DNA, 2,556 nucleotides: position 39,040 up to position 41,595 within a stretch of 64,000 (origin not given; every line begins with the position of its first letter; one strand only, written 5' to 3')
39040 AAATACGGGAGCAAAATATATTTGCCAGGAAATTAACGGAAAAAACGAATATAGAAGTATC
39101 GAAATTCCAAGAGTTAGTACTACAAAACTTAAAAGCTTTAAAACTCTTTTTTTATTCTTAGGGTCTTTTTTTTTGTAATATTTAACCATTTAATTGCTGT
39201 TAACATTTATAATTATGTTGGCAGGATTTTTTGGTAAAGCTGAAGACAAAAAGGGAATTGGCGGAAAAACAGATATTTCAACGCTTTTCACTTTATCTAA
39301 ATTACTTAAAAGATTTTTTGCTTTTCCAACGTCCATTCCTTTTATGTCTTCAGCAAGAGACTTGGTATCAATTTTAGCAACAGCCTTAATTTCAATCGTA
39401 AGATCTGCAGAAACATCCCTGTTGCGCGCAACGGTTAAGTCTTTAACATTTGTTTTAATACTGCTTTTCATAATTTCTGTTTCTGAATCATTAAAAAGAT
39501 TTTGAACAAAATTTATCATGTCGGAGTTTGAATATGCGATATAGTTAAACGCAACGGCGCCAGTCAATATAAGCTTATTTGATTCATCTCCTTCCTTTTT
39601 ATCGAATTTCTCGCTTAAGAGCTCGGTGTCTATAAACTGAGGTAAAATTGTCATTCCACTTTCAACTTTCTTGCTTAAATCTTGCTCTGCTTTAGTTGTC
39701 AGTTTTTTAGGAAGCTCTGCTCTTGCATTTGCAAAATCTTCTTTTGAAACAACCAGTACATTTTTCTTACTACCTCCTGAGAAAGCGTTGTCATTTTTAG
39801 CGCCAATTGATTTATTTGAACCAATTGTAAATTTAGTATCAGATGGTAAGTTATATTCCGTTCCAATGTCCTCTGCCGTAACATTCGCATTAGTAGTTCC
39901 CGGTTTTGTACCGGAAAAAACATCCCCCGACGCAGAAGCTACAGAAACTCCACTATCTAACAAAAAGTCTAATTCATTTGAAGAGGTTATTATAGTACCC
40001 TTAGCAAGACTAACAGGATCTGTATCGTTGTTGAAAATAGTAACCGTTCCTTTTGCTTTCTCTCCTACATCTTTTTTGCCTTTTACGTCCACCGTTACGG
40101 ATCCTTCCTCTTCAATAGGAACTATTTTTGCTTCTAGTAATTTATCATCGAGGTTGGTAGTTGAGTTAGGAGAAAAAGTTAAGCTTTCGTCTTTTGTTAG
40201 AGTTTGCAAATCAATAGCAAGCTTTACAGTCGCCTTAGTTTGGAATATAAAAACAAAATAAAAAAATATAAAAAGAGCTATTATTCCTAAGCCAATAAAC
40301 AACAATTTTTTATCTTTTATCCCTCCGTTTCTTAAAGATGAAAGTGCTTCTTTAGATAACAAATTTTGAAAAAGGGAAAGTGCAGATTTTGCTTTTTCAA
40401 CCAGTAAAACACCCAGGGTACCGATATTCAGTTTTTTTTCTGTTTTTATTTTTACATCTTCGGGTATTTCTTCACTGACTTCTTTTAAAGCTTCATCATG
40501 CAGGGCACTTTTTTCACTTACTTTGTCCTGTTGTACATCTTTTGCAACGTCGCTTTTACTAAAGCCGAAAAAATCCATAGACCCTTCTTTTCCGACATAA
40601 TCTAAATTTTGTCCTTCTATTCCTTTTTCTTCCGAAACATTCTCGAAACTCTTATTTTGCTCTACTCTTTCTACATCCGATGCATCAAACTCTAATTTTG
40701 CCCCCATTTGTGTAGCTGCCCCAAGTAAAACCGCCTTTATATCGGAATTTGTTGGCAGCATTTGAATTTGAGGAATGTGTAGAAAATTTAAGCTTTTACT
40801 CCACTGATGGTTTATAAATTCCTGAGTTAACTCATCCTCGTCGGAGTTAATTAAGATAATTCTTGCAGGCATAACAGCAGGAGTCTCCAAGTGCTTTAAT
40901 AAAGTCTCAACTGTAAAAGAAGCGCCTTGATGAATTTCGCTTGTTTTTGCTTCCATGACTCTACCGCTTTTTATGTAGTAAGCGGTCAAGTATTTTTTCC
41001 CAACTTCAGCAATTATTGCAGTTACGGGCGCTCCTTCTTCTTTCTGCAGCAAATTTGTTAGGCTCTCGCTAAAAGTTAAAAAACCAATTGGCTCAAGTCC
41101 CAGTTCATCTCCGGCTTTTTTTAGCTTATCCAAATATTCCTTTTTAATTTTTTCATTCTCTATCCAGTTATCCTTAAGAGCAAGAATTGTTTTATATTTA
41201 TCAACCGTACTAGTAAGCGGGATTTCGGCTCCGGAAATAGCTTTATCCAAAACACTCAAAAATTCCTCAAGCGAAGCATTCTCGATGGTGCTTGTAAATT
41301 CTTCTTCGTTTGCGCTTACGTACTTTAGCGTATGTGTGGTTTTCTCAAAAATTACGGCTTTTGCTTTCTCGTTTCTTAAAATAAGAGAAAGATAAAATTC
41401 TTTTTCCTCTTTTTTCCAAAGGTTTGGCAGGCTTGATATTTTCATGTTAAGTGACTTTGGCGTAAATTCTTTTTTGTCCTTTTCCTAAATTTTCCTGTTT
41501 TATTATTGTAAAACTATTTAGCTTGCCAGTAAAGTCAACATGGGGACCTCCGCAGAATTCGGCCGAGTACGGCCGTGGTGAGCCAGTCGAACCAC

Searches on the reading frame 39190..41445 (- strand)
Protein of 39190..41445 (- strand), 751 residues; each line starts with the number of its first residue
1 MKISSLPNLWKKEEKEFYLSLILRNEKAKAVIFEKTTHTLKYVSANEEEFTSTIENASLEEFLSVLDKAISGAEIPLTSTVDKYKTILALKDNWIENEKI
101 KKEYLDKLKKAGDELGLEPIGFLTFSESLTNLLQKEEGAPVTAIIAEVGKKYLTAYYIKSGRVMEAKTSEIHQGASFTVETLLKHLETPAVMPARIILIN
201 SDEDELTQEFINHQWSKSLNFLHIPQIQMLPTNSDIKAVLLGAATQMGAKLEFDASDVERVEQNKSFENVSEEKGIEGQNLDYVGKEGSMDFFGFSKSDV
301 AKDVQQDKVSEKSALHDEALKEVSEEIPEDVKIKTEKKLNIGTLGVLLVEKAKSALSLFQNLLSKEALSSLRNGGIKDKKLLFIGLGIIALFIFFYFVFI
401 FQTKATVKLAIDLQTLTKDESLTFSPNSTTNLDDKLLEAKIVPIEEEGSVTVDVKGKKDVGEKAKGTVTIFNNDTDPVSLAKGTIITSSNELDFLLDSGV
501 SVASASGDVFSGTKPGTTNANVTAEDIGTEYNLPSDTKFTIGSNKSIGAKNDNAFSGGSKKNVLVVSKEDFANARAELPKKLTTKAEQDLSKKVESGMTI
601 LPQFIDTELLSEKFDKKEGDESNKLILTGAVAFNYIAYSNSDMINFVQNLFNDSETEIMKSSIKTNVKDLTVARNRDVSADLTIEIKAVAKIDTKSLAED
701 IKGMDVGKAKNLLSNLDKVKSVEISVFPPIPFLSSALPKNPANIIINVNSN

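Call 9: search_protein_families(library=pfam, proteins=[window:39190-41445:-], max_evalue=0.01)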
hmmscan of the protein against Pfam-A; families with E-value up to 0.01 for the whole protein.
window:39190-41445:- (751 aa): 1 family
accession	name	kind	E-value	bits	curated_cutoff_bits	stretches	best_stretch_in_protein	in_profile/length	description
PF04865.19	Baseplate_J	-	0.00023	21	21.1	1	461-559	20-110/255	Baseplate J-like protein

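Call 93: search_protein_families(library=phrogs, proteins=[window:39190-41445:-], max_evalue=0.01)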
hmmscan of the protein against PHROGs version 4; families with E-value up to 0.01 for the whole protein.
window:39190-41445:- (751 aa): 1 family
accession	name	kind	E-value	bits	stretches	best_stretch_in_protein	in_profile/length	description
phrog_6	-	tail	3.7e-06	26.9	1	460-559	147-233/548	baseplate wedge subunit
